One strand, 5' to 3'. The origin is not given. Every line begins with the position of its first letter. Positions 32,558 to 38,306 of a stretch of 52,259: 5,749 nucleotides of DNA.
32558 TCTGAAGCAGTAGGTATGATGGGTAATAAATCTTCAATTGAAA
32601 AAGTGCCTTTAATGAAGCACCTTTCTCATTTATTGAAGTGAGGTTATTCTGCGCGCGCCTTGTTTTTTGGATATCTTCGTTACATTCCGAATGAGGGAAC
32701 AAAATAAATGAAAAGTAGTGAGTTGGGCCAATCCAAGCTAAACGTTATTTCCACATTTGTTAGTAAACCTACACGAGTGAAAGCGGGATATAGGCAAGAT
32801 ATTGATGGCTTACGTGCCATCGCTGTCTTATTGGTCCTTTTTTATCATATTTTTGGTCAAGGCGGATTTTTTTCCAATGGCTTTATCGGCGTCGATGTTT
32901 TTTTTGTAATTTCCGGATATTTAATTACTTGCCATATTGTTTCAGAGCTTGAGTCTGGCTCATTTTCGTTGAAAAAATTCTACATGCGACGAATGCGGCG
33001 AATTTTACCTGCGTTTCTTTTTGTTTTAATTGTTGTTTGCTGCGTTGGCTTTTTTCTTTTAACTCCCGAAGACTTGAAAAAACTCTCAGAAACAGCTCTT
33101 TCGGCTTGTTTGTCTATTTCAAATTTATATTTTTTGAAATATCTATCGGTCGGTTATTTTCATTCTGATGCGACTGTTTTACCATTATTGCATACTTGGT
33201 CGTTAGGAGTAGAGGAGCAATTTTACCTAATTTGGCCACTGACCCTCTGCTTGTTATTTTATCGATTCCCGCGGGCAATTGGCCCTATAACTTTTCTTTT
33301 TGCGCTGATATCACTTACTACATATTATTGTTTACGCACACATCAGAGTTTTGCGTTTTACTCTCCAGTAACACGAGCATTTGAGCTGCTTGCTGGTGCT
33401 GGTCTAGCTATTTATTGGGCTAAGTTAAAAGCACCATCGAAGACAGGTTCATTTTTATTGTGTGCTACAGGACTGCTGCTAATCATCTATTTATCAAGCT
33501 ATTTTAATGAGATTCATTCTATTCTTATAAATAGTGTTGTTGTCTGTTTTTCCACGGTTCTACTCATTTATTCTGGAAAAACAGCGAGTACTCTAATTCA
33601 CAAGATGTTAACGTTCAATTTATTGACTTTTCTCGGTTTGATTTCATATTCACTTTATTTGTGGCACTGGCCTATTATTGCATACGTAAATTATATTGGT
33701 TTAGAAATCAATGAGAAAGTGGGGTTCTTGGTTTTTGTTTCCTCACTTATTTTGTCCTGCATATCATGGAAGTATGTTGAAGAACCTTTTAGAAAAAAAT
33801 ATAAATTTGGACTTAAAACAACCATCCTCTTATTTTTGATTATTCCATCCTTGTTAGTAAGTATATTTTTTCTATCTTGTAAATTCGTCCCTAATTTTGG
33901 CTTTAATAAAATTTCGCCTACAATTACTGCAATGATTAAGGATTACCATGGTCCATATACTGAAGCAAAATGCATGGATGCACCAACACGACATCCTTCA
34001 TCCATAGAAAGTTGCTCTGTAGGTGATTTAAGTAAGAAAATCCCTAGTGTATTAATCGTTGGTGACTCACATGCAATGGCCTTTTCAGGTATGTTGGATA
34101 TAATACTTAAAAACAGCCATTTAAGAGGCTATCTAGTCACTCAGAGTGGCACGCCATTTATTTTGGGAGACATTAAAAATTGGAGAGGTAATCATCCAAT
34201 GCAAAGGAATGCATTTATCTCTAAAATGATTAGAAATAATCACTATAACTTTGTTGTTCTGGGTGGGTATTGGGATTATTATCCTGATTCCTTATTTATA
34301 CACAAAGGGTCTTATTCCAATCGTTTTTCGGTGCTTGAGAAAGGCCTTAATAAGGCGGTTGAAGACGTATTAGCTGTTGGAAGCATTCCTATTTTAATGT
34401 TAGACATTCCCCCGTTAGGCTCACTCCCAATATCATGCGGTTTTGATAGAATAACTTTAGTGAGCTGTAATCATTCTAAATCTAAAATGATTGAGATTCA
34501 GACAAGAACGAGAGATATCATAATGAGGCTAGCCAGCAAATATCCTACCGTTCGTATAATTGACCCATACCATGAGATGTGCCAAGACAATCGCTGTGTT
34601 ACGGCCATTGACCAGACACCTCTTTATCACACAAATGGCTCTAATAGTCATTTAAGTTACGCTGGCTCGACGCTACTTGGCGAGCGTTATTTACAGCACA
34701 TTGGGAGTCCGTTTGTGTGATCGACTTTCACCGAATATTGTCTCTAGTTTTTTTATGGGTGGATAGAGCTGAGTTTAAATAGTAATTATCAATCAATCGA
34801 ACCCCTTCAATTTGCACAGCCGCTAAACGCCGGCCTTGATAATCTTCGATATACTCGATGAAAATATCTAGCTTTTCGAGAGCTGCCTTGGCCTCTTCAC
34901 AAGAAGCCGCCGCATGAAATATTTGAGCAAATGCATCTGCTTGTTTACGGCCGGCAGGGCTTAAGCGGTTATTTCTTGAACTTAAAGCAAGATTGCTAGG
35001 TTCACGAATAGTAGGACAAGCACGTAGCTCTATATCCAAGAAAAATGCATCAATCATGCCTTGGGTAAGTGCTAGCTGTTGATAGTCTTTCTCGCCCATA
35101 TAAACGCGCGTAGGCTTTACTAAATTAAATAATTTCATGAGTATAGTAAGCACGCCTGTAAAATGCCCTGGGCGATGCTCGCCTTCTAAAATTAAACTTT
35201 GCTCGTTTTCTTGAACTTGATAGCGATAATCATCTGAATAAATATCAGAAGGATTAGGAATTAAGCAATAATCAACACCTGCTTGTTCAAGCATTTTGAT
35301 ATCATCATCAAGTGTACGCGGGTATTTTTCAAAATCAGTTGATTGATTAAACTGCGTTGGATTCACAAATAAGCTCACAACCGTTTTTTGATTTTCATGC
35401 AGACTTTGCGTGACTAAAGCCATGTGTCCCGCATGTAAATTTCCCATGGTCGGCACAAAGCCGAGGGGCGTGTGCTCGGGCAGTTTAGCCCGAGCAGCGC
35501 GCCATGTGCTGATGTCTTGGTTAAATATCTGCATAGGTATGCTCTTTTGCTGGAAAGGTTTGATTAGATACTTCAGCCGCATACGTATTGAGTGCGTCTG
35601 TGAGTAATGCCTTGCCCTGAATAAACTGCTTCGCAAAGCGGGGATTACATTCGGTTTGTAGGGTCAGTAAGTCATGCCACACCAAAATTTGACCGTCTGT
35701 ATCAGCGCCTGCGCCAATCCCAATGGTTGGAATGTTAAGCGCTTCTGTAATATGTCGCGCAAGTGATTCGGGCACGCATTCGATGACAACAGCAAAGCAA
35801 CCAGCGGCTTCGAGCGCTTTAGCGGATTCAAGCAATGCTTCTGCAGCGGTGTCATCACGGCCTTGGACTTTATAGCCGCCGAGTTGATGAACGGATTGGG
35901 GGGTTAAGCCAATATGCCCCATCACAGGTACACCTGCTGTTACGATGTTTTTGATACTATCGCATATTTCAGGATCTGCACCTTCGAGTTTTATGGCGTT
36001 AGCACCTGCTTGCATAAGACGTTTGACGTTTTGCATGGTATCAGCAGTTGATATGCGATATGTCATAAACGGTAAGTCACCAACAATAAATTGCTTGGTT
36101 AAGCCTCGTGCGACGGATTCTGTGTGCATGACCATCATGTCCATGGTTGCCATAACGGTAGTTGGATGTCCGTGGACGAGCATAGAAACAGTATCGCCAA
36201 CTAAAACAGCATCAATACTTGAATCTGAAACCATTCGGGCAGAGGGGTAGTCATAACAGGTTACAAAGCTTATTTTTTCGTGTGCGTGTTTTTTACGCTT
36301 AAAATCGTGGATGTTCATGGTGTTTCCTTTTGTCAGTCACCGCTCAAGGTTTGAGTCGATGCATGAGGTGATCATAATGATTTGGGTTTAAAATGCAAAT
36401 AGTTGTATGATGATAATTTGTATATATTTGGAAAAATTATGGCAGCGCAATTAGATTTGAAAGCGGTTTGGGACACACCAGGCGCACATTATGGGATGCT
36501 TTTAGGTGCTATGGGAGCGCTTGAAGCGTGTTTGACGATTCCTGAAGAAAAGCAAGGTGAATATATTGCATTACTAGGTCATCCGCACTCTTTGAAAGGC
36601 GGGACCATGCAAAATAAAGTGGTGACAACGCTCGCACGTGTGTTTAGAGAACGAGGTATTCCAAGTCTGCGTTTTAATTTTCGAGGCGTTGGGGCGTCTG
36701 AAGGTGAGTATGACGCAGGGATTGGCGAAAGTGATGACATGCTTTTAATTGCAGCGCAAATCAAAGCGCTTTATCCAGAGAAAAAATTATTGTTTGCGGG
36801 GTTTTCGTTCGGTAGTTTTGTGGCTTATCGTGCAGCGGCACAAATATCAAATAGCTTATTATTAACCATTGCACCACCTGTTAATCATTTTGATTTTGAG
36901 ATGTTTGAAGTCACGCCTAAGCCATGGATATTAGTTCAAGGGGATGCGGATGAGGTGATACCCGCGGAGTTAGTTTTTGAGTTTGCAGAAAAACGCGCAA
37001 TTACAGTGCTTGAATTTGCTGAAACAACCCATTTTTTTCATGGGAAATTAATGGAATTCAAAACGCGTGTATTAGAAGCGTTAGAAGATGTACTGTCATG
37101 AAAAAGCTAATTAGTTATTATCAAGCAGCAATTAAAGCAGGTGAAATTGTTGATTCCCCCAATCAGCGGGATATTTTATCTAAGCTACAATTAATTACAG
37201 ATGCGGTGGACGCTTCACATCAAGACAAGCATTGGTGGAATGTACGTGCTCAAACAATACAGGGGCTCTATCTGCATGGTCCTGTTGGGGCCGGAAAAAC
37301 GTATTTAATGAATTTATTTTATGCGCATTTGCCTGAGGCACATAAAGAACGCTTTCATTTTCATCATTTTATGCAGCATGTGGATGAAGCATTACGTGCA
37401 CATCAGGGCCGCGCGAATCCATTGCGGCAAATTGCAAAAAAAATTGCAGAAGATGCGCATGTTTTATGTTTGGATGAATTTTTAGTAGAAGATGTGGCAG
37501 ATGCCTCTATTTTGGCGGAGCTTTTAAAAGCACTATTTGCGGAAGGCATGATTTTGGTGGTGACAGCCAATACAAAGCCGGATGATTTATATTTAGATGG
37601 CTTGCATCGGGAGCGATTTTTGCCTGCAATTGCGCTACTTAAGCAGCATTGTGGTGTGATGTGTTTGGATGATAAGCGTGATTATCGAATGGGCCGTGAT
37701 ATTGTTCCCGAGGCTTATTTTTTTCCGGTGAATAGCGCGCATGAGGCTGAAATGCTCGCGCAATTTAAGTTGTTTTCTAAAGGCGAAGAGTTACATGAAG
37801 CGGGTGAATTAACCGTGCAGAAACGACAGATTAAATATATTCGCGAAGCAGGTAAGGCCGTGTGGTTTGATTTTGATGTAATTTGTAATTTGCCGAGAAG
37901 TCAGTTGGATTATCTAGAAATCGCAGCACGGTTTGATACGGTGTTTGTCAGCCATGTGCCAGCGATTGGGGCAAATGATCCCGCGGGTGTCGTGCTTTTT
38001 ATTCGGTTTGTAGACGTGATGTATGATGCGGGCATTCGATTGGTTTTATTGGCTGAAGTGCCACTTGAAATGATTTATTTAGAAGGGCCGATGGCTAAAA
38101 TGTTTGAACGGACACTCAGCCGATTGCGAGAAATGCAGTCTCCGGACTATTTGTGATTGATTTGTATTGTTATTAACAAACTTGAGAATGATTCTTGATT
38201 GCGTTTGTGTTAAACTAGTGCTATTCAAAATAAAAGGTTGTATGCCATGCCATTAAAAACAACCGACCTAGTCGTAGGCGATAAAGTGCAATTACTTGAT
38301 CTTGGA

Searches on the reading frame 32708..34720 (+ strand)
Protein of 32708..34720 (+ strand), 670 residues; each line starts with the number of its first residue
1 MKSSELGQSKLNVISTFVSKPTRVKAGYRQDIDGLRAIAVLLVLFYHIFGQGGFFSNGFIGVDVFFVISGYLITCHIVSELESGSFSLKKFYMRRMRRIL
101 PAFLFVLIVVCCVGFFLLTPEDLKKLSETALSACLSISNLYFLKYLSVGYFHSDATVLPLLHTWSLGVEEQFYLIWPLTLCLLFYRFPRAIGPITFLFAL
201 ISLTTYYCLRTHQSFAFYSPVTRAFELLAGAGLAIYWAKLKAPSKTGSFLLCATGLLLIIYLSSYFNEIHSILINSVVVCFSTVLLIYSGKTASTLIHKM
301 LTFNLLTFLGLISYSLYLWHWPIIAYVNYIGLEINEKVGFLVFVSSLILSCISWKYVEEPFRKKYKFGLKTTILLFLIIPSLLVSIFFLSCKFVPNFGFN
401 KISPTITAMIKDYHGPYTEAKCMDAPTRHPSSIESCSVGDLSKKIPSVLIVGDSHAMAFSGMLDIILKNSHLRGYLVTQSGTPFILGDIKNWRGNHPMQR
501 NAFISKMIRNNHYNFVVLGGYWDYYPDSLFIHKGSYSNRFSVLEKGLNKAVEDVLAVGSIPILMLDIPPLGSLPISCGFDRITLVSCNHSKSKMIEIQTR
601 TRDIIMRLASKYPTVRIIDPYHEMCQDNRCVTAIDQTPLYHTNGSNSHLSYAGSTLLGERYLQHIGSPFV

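Call 4: search_protein_families(library=pfam, proteins=[window:32708-34720:+])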
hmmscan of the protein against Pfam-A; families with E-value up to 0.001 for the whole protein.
window:32708-34720:+ (670 aa): 2 families
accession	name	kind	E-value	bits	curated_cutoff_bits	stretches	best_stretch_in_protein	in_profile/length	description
PF01757.29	Acyl_transf_3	-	7.7e-35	120.9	31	1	31-352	3-323/326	Acyltransferase domain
PF19040.6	SGNH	-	5.1e-31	108.7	27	1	430-662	9-247/248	SGNH domain (fused to AT3 domains)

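Call 5: search_protein_families(library=ncbifam, proteins=[window:32708-34720:+], max_evalue=0.00001)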
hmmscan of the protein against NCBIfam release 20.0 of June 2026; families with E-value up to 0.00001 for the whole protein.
window:32708-34720:+ (670 aa): 1 family
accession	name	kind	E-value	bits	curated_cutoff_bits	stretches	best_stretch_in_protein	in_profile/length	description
NF058601.1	ActlTfSucTMsmeg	equivalog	1.9e-39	135.7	1275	1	18-365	21-384/723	acetyltransferase SucT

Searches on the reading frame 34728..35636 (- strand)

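Call 6: search_protein_families(library=pfam, proteins=[window:34728-35636:-], max_evalue=0.00001)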
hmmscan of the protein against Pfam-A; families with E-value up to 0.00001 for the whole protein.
window:34728-35636:- (302 aa): 1 family
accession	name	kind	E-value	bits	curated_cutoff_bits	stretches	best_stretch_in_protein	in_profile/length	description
PF02569.21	Pantoate_ligase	-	1.4e-77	260.9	20.7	1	42-284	6-266/268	Pantoate-beta-alanine ligase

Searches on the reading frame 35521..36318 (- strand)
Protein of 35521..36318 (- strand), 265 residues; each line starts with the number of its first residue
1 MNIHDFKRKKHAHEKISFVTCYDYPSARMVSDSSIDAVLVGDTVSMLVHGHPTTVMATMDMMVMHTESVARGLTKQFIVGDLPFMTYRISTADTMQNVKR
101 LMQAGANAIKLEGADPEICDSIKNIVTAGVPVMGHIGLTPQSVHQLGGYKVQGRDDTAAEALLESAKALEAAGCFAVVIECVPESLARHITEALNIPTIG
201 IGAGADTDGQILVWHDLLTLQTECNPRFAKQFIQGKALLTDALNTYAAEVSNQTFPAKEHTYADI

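Call 33: search_protein_families(library=pfam, proteins=[window:35521-36318:-], max_evalue=0.0001)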
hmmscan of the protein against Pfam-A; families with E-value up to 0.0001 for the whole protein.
window:35521-36318:- (265 aa): 3 families
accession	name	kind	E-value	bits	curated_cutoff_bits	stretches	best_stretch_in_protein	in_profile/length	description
PF02548.21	Pantoate_transf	-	4.3e-106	354.5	28.7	1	2-257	3-258/259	Ketopantoate hydroxymethyltransferase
PF01177.27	Asp_Glu_race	-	2.7e-07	31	31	1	155-202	49-97/211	Asp/Glu/Hydantoin racemase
PF13714.12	PEP_mutase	-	1.6e-06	28.3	31.5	1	11-114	6-107/240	Phosphoenolpyruvate phosphomutase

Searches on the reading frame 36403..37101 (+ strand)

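Call 33: search_protein_families(library=pfam, proteins=[window:36403-37101:+], max_evalue=0.0001)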
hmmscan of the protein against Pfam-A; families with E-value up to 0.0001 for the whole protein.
window:36403-37101:+ (232 aa): 1 family
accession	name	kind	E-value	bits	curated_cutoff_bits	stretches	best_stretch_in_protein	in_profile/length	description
PF12146.15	Hydrolase_4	-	5.1e-07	29.7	27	0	71-150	17-99/239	Serine aminopeptidase, S33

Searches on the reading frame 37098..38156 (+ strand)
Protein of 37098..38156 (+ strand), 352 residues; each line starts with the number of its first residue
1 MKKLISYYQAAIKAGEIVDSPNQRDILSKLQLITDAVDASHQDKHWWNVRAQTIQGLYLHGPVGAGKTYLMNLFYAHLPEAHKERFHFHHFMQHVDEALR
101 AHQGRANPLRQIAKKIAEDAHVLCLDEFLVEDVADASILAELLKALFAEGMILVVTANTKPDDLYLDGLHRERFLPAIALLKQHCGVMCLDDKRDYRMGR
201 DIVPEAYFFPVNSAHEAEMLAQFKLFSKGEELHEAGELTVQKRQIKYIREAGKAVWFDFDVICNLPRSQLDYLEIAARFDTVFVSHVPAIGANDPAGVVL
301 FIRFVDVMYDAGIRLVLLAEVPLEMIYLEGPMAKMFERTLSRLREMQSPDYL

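Call 33: search_protein_families(library=pfam, proteins=[window:37098-38156:+], max_evalue=0.0001)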
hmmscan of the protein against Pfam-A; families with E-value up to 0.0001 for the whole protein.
window:37098-38156:+ (352 aa): 3 families
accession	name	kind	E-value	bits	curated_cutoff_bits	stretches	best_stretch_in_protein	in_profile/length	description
PF03969.22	AFG1_ATPase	-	3.7e-97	326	27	1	7-352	6-358/361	AFG1-like ATPase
PF13191.12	AAA_16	-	5.6e-06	27.4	32.6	1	49-155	19-124/167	AAA ATPase domain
PF24883.2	NPHP3_N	-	2.8e-05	24.8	24.8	1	44-124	13-87/164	Nephrocystin 3, N-terminal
